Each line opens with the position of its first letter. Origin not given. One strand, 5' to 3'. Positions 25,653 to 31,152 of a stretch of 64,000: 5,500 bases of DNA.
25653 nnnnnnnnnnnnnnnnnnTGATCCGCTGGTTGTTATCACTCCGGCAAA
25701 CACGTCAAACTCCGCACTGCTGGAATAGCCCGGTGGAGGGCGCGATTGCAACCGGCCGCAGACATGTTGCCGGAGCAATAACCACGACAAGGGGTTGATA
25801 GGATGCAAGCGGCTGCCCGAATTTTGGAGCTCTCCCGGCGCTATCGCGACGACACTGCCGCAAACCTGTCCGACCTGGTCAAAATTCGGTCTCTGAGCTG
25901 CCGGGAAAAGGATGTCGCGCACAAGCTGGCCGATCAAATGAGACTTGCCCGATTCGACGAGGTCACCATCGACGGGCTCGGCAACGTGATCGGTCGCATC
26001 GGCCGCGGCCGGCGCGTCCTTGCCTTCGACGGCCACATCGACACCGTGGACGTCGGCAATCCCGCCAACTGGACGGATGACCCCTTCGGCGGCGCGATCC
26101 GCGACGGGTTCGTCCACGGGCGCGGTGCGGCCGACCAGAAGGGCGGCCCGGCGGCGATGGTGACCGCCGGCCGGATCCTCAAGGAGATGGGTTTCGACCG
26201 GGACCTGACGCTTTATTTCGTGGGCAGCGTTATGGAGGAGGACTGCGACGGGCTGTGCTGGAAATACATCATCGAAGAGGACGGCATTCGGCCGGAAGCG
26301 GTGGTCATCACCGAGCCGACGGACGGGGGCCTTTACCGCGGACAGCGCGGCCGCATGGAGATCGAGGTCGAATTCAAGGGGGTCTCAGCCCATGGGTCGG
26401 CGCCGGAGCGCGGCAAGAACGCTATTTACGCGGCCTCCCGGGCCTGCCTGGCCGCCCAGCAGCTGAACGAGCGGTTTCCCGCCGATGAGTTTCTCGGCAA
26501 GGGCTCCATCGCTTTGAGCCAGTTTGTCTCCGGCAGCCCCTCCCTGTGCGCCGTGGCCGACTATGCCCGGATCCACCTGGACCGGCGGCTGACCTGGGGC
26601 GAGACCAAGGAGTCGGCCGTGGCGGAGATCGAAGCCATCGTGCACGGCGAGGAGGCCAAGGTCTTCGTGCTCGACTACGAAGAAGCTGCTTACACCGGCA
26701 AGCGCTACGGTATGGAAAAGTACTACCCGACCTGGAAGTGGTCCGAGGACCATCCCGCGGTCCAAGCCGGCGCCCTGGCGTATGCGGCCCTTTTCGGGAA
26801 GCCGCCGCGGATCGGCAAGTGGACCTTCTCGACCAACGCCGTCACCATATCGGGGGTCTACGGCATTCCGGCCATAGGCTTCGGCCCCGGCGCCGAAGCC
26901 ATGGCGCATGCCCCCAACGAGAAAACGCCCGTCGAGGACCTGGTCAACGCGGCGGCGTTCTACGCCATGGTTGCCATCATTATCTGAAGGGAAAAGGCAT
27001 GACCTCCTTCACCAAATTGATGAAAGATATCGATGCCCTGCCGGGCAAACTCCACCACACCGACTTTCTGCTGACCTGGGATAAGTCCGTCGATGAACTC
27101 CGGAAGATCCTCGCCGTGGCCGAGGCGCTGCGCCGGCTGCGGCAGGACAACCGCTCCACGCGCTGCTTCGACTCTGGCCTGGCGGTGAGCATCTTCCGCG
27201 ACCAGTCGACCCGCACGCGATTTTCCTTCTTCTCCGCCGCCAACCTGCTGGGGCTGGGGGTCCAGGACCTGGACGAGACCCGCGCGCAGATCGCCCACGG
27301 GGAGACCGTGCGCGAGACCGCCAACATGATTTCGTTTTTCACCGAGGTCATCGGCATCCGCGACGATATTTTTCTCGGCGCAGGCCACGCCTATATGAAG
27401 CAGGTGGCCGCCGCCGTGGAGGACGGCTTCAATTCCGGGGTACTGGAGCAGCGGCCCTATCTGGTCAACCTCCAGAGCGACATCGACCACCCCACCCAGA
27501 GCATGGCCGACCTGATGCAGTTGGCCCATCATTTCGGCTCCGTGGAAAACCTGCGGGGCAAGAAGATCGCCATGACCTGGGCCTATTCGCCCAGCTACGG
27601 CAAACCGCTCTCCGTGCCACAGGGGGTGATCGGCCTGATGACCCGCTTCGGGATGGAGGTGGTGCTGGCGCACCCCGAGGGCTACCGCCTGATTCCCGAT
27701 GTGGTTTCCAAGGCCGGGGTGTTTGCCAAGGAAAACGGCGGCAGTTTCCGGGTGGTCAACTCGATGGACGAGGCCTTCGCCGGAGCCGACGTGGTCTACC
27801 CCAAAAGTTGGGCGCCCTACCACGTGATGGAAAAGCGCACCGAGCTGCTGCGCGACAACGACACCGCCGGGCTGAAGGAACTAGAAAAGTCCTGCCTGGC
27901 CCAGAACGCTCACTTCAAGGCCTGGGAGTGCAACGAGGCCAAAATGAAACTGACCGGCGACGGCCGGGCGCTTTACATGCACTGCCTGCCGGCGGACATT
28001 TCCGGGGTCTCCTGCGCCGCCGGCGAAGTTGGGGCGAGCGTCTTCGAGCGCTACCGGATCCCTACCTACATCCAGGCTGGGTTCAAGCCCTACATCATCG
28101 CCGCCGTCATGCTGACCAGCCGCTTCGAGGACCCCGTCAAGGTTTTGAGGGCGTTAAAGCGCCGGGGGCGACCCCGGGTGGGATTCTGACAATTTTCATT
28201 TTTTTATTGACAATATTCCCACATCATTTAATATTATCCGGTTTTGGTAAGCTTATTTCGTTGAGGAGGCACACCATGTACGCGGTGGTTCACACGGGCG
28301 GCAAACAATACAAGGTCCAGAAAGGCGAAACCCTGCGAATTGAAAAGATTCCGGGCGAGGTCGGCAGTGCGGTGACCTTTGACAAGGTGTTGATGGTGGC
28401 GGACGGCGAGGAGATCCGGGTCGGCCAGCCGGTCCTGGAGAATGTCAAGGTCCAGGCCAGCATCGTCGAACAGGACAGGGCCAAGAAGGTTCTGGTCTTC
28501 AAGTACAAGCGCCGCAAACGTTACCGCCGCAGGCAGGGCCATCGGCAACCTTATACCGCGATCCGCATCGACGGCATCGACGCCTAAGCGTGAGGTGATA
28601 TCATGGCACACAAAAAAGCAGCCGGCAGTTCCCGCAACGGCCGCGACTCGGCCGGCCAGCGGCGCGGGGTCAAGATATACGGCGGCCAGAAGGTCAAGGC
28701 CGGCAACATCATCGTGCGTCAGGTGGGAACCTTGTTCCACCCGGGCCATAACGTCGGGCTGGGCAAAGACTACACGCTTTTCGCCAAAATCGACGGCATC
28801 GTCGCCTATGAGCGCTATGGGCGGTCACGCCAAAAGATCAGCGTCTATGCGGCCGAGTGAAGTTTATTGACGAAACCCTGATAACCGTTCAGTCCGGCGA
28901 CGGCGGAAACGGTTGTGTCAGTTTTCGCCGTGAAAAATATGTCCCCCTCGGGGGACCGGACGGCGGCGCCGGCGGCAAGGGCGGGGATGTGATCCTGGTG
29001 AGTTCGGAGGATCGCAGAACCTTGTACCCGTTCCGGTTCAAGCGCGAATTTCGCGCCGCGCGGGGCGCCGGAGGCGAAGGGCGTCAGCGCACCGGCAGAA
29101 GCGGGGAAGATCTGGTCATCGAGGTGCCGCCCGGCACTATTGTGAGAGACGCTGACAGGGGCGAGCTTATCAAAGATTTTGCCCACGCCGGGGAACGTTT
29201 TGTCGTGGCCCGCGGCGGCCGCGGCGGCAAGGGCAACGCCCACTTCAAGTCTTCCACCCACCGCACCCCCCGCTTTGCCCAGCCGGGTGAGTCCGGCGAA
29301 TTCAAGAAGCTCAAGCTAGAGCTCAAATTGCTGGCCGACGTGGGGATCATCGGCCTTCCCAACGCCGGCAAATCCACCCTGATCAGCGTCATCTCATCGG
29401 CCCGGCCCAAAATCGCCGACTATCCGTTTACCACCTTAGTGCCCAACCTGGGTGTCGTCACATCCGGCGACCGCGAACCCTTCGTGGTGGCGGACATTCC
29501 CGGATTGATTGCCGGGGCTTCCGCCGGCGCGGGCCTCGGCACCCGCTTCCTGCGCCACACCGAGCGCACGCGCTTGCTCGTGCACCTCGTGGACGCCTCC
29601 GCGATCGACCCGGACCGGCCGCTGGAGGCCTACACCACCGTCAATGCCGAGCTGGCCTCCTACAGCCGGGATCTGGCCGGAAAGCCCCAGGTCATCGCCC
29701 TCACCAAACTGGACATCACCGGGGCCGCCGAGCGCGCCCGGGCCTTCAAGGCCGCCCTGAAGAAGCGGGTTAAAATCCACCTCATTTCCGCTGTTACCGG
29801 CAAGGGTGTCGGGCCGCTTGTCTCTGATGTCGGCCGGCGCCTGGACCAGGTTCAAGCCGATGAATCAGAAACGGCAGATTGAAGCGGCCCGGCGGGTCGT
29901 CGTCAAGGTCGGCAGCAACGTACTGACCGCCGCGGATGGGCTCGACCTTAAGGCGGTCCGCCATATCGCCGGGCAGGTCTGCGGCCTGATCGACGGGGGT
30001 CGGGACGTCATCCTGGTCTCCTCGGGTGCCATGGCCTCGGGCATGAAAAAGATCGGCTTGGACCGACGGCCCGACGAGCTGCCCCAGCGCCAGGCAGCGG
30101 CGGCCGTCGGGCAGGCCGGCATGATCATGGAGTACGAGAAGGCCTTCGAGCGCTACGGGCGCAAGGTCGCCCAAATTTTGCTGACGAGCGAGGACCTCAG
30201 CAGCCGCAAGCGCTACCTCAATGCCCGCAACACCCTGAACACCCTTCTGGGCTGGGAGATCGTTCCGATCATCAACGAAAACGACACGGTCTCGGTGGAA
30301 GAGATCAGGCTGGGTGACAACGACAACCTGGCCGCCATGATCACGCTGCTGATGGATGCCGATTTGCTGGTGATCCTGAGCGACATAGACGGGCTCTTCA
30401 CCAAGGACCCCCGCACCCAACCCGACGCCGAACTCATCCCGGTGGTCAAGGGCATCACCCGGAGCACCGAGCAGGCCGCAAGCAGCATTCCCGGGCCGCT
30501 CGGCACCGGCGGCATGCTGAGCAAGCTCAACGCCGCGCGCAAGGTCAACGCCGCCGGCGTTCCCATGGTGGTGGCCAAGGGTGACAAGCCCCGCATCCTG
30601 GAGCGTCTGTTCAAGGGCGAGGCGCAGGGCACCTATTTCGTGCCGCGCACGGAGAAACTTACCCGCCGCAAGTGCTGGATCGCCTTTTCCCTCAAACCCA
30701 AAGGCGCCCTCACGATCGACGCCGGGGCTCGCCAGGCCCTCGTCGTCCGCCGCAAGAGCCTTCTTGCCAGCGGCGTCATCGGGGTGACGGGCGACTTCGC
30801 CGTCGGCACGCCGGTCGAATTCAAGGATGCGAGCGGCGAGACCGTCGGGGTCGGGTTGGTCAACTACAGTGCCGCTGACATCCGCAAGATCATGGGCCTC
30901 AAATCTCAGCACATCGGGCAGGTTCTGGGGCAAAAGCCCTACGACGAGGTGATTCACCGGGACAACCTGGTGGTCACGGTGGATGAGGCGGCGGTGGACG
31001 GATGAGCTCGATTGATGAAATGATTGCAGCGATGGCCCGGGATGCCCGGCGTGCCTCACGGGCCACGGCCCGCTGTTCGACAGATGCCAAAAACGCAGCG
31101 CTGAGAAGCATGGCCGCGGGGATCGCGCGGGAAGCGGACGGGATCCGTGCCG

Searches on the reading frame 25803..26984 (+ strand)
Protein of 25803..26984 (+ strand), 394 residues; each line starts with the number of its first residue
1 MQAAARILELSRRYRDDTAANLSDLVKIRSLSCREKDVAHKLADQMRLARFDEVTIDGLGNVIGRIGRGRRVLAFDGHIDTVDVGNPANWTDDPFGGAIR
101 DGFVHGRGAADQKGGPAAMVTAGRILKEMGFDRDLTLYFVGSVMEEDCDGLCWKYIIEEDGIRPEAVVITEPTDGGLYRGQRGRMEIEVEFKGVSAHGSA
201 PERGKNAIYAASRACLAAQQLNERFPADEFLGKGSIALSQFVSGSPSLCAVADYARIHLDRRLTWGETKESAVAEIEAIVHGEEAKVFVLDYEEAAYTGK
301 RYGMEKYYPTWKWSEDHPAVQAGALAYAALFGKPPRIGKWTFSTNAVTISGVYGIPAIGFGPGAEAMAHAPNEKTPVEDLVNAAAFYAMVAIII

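Call 38: search_protein_families(library=ncbifam, proteins=[window:25803-26984:+], max_evalue=1e-8)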
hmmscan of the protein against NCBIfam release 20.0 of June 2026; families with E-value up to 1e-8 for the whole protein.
window:25803-26984:+ (394 aa): 41 families (the best 25 are shown)
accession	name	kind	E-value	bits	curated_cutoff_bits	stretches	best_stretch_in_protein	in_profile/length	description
NF009555.0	PRK13004.1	equivalog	5.6e-156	519.4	321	1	5-392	4-393/399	YgeY family selenium metabolism-linked hydrolase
TIGR03526.1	selenium_YgeY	hypoth_equivalog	1.8e-149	497.9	321.5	1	6-393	3-392/395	YgeY family selenium metabolism-linked hydrolase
TIGR01910.1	DapE-ArgE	subfamily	4.2e-52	177.6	217.6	1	22-384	4-371/373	ArgE/DapE family deacylase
NF006365.0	PRK08588.1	subfamily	1.1e-38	133.5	289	1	19-284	10-279/383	succinyl-diaminopimelate desuccinylase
NF006400.0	PRK08651.1-3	equivalog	5.5e-36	124.2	374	1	62-391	75-403/410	succinyl-diaminopimelate desuccinylase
NF006399.0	PRK08651.1-2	equivalog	9e-36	123.7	381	1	16-220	4-215/405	succinyl-diaminopimelate desuccinylase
TIGR01900.1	dapE-gram_pos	equivalog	7e-35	120.5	304.2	1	16-300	3-281/351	succinyl-diaminopimelate desuccinylase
NF005306.0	PRK06837.1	subfamily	8.5e-34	117.1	376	1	60-388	84-415/427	ArgE/DapE family deacylase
TIGR01892.1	AcOrn-deacetyl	equivalog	5.1e-33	114.6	297.7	1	60-388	47-362/365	acetylornithine deacetylase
NF005373.0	PRK06915.1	equivalog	7e-33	114.2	428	1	67-390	91-413/422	peptidase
NF009557.0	PRK13009.1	equivalog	1.7e-31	109.8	284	1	18-388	5-368/377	succinyl-diaminopimelate desuccinylase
NF003367.0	PRK04443.1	equivalog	3.3e-31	108.9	363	1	16-385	7-336/349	[LysW]-lysine hydrolase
NF009558.0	PRK13013.1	equivalog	6e-30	104.3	428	1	61-209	75-227/429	acetylornithine deacetylase/succinyl-diaminopimelate desuccinylase family protein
NF005710.0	PRK07522.1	subfamily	9.1e-28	97.5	412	1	65-387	62-381/391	acetylornithine deacetylase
TIGR01246.1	dapE_proteo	equivalog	4.3e-24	85.2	361.8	1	22-286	5-278/370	succinyl-diaminopimelate desuccinylase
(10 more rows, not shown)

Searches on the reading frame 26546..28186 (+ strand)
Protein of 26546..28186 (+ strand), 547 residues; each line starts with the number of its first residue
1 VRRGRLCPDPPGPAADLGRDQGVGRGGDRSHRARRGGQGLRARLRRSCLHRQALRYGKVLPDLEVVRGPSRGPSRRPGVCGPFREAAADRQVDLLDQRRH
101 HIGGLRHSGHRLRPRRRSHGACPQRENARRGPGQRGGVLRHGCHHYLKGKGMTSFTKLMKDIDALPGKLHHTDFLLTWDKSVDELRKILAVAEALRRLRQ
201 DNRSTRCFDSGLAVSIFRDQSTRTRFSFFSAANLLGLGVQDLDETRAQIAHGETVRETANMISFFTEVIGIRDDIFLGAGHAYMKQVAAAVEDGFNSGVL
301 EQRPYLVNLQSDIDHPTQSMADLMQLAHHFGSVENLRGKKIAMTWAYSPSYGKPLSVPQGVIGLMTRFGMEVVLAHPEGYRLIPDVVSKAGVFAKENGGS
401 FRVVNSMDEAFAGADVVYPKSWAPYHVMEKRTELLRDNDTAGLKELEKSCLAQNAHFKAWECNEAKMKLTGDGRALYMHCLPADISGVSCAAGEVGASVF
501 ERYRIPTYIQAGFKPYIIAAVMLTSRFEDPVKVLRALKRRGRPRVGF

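Call 36: search_protein_families(library=ncbifam, proteins=[window:26546-28186:+], max_evalue=1e-8)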
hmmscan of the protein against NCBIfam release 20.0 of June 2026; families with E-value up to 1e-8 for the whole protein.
window:26546-28186:+ (547 aa): 14 families
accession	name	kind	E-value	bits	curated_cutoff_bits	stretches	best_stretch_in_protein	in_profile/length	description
NF005538.0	PRK07200.1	equivalog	7e-202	670.7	453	1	152-545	1-395/396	knotted carbamoyltransferase YgeW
TIGR03316.1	ygeW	equivalog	1e-189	630.4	500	1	167-544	14-391/391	knotted carbamoyltransferase YgeW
NF003384.0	PRK04523.1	equivalog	2.8e-35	122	288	1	174-482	6-295/336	N-acetylornithine carbamoyltransferase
TIGR00658.1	orni_carb_tr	equivalog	3.3e-35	121.7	280.85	1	173-523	2-300/304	ornithine carbamoyltransferase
NF001986.0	PRK00779.1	subfamily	1.6e-31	109.6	306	1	170-484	4-268/307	ornithine carbamoyltransferase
TIGR04384.1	putr_carbamoyl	exception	1.3e-25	90.2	500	1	173-484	1-271/330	putrescine carbamoyltransferase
NF003286.0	PRK04284.1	subfamily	2.8e-22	79.3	515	1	169-505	4-294/332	ornithine carbamoyltransferase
TIGR00670.1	asp_carb_tr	equivalog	7.6e-22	77.8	236.95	1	178-418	7-222/304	aspartate carbamoyltransferase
NF002032.1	PRK00856.1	equivalog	4.3e-20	72.1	263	1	177-418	6-214/297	aspartate carbamoyltransferase catalytic subunit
NF011380.0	PRK14805.1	equivalog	2.4e-18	66.3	421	1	174-484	4-264/302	ornithine carbamoyltransferase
NF006046.0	PRK08192.1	equivalog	3.1e-13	49.7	512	1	182-419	17-233/339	aspartate carbamoyltransferase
NF002470.0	PRK01713.1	equivalog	7.8e-13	48.6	545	1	179-503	15-293/334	ornithine carbamoyltransferase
NF009213.0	PRK12562.1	subfamily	8.6e-13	48.4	559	1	169-483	4-277/334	ornithine carbamoyltransferase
NF008853.0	PRK11891.1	equivalog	1.5e-10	40.3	560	1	181-419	98-315/430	aspartate carbamoyltransferase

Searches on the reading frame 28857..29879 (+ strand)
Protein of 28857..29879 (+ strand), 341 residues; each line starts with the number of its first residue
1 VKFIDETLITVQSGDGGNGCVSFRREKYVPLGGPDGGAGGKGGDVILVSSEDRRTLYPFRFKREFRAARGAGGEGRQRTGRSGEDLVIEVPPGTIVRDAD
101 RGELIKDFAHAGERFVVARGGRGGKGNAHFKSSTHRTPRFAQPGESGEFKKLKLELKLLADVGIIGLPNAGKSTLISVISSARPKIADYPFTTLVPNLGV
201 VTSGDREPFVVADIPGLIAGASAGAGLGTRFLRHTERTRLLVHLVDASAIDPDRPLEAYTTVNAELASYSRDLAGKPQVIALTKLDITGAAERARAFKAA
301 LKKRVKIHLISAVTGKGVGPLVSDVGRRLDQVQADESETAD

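Call 38: search_protein_families(library=ncbifam, proteins=[window:28857-29879:+], max_evalue=1e-8)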
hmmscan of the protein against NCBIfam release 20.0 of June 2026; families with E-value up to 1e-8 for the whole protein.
window:28857-29879:+ (341 aa): 9 families
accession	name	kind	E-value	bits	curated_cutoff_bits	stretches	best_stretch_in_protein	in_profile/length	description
NF008955.0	PRK12297.1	equivalog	2e-142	475.1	406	1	1-337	1-336/429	GTPase ObgE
TIGR02729.1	Obg_CgtA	equivalog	6.2e-135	449.4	280.25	1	3-327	1-326/329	Obg family GTPase CgtA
NF008956.1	PRK12299.1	equivalog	1.2e-133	445.2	300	1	2-329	1-325/327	GTPase ObgE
NF008954.1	PRK12296.1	equivalog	5.7e-118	394.3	377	1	2-338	3-348/470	GTPase ObgE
NF007171.0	PRK09602.1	subfamily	2.9e-19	69.2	387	0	161-200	4-43/397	YchF-related putative GTPase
TIGR00092.1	TIGR00092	equivalog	2.8e-16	59.6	279.2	1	162-203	5-47/368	redox-regulated ATPase YchF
NF008280.0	PRK11058.1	equivalog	1.3e-11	43.9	441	1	160-330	198-362/426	ribosome rescue GTPase HflX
TIGR03156.1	GTP_HflX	equivalog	2.1e-11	43.3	216.75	1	159-326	189-348/351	GTPase HflX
NF000908.1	PRK00089.1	equivalog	2.8e-10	40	237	1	162-330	6-168/291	GTPase Era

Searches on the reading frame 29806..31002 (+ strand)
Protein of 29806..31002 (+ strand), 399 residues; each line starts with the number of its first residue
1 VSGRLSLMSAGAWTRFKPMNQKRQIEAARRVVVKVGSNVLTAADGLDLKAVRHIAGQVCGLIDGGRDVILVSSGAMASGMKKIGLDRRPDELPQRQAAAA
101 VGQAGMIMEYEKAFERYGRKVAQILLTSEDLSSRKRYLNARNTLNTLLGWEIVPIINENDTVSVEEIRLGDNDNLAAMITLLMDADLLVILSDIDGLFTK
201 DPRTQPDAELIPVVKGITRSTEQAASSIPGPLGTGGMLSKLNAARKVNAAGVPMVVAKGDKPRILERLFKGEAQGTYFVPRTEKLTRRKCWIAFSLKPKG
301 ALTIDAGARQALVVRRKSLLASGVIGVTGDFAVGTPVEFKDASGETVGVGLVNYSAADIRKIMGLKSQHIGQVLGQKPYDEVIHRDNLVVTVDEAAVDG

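Call 38: search_protein_families(library=ncbifam, proteins=[window:29806-31002:+], max_evalue=1e-8)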
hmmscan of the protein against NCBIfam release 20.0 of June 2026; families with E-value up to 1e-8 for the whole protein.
window:29806-31002:+ (399 aa): 3 families
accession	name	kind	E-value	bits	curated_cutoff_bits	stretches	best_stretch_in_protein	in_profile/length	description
TIGR01027.1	proB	equivalog_domain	2.3e-133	444.9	186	1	29-389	1-362/363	glutamate 5-kinase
TIGR01092.1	P5CS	equivalog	4.5e-43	147.5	796.75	1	25-279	4-274/715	delta l-pyrroline-5-carboxylate synthetase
NF040647.1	IPPK_Arch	equivalog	6.7e-13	48.5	120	1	131-277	110-258/259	isopentenyl phosphate kinase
